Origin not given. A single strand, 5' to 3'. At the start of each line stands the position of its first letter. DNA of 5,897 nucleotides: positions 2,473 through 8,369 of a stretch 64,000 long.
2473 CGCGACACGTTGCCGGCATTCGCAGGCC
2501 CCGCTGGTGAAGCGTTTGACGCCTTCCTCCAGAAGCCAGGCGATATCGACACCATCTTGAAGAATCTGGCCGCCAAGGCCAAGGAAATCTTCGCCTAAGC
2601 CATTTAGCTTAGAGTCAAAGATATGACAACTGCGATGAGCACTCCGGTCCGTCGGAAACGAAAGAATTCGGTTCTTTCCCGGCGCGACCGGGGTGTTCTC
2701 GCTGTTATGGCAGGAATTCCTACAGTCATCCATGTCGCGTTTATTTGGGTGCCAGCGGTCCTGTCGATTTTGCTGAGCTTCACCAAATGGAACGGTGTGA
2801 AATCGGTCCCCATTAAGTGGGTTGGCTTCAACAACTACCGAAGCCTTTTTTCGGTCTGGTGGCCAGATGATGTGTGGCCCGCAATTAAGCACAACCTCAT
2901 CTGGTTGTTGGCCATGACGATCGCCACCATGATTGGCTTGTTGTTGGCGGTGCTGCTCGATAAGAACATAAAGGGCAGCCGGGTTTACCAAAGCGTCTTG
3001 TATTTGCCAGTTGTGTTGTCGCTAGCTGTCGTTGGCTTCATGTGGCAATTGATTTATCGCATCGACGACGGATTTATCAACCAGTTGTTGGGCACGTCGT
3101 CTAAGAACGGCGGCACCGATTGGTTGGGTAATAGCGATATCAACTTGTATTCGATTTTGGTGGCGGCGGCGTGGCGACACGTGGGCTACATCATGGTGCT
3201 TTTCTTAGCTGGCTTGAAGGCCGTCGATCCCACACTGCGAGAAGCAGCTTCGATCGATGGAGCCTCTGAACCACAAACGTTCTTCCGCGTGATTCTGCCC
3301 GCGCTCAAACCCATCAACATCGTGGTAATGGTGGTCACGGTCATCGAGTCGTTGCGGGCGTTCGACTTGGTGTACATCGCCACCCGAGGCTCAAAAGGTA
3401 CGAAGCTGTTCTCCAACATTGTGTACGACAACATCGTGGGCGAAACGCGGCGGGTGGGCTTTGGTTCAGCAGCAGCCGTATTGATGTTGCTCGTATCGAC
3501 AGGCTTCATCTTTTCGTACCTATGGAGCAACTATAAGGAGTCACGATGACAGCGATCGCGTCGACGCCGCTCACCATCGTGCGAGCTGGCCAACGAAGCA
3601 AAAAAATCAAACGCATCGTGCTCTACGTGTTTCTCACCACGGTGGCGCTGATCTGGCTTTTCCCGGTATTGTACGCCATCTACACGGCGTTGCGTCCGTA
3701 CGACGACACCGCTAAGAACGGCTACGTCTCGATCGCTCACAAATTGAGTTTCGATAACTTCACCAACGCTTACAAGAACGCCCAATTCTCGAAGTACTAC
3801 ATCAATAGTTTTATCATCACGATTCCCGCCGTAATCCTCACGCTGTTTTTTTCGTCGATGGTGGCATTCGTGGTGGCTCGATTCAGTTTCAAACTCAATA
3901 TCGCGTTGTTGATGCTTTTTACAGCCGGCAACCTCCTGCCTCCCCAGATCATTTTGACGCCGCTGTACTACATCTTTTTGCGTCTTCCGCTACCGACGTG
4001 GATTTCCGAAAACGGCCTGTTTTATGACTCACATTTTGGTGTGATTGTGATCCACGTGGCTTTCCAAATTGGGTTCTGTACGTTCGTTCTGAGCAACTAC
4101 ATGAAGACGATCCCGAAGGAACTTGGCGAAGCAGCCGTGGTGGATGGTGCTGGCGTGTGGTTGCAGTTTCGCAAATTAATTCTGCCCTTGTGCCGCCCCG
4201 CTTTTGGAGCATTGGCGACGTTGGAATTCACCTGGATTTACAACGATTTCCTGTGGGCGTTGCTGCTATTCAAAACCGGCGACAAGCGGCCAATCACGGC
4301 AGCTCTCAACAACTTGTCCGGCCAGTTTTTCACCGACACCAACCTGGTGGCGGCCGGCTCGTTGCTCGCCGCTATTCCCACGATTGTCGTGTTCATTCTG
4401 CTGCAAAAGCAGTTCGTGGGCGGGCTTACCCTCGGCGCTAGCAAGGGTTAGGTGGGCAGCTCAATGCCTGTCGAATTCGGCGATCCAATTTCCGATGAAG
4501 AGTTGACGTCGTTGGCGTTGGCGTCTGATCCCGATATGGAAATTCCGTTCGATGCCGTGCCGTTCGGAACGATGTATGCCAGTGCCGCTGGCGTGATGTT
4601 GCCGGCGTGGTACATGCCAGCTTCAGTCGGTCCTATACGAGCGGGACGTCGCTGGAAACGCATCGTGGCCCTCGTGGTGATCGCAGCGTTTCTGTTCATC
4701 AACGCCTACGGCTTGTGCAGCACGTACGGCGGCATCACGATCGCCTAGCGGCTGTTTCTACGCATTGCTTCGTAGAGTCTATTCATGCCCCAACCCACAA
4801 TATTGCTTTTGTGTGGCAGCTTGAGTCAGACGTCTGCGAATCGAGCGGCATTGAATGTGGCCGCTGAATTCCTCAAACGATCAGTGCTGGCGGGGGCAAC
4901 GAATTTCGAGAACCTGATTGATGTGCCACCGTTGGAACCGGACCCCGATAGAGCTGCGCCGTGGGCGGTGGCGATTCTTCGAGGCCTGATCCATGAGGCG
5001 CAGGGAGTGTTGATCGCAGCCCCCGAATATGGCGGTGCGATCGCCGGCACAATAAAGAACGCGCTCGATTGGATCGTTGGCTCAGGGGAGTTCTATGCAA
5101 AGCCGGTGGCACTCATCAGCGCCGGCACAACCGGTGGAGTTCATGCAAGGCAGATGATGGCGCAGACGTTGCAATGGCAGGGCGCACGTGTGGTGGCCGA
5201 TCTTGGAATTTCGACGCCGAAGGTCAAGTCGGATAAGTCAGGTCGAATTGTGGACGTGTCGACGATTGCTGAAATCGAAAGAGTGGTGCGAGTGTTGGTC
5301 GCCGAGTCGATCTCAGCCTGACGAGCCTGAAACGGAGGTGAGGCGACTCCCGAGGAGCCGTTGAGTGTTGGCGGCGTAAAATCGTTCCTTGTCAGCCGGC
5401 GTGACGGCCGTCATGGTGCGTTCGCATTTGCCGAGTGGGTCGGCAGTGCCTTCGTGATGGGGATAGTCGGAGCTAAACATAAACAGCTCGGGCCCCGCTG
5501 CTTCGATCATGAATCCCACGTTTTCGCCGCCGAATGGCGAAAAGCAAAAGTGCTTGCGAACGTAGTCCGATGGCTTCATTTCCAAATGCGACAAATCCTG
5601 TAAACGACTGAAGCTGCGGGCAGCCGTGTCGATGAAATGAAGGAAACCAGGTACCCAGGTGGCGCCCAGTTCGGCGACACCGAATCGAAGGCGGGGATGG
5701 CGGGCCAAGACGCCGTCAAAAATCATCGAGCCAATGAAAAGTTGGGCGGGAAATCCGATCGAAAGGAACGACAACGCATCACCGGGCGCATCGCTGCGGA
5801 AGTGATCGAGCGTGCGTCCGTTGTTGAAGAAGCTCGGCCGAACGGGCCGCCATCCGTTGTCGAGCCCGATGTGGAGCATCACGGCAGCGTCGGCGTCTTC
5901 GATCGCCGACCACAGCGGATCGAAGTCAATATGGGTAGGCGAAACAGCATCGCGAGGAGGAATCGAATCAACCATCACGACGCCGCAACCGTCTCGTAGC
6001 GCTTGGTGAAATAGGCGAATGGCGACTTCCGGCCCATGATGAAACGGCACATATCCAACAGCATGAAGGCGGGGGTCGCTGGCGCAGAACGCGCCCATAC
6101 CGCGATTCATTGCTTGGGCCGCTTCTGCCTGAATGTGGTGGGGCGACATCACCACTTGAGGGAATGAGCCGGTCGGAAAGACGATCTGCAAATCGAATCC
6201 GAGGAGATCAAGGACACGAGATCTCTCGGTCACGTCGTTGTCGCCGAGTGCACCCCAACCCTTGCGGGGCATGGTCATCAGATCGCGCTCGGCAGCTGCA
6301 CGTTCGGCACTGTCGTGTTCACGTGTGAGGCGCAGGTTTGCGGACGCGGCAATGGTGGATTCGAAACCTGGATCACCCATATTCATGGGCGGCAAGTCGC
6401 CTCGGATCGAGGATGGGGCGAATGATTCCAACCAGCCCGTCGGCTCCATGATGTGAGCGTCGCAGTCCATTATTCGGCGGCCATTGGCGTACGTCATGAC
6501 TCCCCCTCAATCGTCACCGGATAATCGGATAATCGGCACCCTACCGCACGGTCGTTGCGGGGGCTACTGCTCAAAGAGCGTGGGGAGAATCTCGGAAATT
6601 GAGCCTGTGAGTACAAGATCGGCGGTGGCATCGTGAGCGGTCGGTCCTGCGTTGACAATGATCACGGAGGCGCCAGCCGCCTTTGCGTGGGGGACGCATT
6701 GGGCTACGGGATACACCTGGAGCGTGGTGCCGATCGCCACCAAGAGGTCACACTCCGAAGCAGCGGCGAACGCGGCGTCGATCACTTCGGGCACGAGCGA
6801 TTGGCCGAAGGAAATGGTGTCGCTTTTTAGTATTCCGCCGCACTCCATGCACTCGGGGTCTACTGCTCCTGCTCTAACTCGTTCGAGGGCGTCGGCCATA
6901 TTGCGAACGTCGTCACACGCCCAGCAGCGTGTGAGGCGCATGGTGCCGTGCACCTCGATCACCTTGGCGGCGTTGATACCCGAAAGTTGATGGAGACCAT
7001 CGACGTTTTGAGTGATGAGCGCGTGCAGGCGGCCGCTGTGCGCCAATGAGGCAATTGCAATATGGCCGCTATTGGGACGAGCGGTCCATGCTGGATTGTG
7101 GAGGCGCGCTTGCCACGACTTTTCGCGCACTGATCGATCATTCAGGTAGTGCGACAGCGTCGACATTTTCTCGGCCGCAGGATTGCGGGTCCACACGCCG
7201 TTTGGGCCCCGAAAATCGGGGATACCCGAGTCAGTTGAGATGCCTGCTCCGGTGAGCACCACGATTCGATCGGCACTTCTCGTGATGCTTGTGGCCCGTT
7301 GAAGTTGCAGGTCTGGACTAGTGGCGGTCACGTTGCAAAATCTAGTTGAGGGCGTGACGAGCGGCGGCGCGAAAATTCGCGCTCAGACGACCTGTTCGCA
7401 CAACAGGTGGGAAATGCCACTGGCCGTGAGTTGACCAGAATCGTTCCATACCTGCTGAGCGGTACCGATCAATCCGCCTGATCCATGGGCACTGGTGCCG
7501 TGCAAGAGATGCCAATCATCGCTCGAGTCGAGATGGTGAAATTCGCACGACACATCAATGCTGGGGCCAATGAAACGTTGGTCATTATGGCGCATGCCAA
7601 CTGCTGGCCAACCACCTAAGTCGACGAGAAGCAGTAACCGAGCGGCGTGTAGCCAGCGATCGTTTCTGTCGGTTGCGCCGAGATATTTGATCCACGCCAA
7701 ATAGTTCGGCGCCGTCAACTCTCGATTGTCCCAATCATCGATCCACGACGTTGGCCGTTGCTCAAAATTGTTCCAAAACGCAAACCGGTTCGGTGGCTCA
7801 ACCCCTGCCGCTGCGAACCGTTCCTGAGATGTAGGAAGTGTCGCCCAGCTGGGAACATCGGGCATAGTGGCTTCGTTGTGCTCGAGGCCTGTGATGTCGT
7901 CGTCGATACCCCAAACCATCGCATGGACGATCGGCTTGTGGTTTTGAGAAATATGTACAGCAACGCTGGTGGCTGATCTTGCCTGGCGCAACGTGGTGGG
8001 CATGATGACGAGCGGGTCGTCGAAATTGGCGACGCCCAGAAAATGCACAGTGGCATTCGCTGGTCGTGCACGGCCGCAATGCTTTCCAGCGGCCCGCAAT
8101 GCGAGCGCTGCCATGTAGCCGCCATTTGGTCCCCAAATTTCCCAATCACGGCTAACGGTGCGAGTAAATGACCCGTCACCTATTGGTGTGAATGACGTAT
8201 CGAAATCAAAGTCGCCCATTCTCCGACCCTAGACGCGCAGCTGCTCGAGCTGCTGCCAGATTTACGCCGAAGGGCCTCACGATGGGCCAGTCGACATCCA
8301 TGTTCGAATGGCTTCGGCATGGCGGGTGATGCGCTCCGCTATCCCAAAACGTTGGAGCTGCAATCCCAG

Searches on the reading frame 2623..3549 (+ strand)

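Call 18: search_protein_families(library=pfam, proteins=[window:2623-3549:+], max_evalue=0.0001)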
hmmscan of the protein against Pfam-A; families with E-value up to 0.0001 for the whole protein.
window:2623-3549:+ (308 aa): 1 family
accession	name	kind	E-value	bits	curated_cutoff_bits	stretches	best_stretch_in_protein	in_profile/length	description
PF00528.27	BPD_transp_1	-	1.8e-18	67.4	26.4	1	102-299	2-175/184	Binding-protein-dependent transport system inner membrane component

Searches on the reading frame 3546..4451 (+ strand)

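Call 18: search_protein_families(library=pfam, proteins=[window:3546-4451:+], max_evalue=0.0001)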
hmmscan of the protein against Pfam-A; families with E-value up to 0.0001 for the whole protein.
window:3546-4451:+ (301 aa): 1 family
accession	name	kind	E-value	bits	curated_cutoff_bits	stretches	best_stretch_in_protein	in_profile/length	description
PF00528.27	BPD_transp_1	-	7.7e-17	62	26.4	1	105-285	3-174/184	Binding-protein-dependent transport system inner membrane component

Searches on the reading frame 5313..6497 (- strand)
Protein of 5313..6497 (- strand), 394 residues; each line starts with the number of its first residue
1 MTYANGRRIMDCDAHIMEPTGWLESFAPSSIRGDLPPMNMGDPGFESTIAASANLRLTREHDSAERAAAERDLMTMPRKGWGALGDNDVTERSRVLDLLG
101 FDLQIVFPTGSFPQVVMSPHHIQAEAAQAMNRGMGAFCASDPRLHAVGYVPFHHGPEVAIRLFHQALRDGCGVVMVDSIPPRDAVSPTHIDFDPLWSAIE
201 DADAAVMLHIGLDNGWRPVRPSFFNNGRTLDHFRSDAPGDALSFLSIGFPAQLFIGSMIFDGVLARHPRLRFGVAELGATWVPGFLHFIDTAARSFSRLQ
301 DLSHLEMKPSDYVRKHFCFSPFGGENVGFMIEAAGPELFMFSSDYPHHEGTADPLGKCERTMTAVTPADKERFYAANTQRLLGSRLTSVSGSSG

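Call 18: search_protein_families(library=pfam, proteins=[window:5313-6497:-], max_evalue=0.0001)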
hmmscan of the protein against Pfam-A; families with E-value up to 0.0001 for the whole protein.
window:5313-6497:- (394 aa): 1 family
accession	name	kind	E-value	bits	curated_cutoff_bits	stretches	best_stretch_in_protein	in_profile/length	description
PF04909.20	Amidohydro_2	-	2.8e-15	57.3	26.4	1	11-383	2-288/289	Amidohydrolase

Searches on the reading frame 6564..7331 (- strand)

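Call 18: search_protein_families(library=pfam, proteins=[window:6564-7331:-], max_evalue=0.0001)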
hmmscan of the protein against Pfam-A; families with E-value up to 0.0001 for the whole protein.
window:6564-7331:- (255 aa): 1 family
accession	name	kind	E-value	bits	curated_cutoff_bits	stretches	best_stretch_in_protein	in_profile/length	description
PF02146.23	SIR2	-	3.3e-42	144.9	24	1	28-208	1-180/180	Sir2 family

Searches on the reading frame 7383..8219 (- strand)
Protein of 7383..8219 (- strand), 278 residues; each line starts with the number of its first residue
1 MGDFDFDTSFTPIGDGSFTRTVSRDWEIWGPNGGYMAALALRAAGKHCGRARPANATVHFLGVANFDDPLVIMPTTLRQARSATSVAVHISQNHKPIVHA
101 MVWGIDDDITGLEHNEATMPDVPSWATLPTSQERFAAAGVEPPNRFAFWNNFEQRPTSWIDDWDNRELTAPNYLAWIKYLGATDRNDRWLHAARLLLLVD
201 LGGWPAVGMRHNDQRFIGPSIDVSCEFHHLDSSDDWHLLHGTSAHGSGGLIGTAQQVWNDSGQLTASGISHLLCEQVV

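Call 18: search_protein_families(library=pfam, proteins=[window:7383-8219:-], max_evalue=0.0001)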
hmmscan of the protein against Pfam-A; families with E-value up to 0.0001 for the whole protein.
window:7383-8219:- (278 aa): 2 families
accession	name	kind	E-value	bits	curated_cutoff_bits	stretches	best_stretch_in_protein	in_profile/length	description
PF13622.12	4HBT_3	-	4.4e-15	56.1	24.3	1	24-103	3-81/83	Acyl-CoA thioesterase N-terminal domain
PF20789.3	4HBT_3C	-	1.2e-12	48.7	24.1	1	145-267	14-133/140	Acyl-CoA thioesterase C-terminal domain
